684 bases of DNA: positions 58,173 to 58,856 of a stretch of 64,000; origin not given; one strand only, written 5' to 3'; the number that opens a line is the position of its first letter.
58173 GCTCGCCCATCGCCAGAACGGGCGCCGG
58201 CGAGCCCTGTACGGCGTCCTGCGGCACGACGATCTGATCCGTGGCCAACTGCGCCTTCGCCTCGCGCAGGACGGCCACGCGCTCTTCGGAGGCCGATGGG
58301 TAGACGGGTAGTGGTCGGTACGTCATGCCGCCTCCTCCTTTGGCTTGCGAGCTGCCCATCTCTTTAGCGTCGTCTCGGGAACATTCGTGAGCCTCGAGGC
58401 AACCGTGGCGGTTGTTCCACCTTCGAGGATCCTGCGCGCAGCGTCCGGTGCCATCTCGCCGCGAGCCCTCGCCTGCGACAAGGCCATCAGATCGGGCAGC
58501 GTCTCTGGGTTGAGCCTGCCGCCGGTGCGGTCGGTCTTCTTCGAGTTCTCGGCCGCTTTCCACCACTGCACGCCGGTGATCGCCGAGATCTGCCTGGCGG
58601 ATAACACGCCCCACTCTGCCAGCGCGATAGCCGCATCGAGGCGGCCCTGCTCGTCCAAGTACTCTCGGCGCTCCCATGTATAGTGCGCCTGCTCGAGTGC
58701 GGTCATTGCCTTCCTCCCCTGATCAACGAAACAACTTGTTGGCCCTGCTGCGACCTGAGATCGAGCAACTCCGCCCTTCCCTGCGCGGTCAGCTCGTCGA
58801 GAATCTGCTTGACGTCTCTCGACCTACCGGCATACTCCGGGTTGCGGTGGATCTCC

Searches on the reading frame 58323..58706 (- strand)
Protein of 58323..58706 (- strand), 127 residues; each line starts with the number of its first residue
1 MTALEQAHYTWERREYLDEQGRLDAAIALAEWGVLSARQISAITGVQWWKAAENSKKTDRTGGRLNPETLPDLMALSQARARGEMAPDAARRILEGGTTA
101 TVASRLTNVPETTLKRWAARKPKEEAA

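Call 29: search_protein_families(library=pfam, proteins=[window:58323-58706:-], max_evalue=0.05)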
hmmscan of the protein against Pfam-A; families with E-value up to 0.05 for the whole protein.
window:58323-58706:- (127 aa): 2 families
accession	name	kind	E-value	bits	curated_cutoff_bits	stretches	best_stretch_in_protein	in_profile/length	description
PF13384.12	HTH_23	-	0.0021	18.3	24.6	0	89-120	10-40/50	Homeodomain-like domain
PF20432.4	Xre-like-HTH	-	0.0024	18.5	25.8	1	88-122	13-46/63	Antitoxin Xre-like helix-turn-helix domain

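Call 65: find_homologous_proteins(query=window:58323-58706:-, max_evalue=0.00001)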
Query window:58323-58706:- (127 aa): 3 proteins with E <= 0.00001 among 98 candidates.
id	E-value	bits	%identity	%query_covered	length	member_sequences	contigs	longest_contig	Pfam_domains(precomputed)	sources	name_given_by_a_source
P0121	3.0e-71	255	96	100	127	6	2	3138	-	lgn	-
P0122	2.9e-38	149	62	98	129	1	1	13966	-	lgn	-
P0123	1.3e-32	130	55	99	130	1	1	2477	-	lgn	-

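Call 72: find_encoding_contigs(protein=P0122, flank=10000, max_places=1)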
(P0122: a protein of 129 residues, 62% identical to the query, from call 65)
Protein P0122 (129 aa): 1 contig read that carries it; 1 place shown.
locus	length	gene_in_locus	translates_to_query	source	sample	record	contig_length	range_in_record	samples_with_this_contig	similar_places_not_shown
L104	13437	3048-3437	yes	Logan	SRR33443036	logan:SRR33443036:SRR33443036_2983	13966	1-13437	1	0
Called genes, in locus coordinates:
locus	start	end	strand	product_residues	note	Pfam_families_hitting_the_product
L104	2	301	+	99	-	?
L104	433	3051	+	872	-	PF09250:Prim-Pol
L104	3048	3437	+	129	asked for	-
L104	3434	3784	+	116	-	-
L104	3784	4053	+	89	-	-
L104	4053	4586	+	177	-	PF05869:Dam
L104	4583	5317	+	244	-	-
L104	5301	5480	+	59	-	PF21983:NikA-like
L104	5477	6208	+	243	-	PF00145:DNA_methylase (weak)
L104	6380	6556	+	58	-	-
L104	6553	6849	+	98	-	-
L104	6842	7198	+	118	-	PF00145:DNA_methylase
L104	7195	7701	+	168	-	-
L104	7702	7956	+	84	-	-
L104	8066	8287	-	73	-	-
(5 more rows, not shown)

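Call 89: search_protein_families(library=phrogs, proteins=[window:58323-58706:-], max_evalue=0.01)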
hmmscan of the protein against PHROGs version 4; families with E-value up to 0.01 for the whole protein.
window:58323-58706:- (127 aa): 0 families
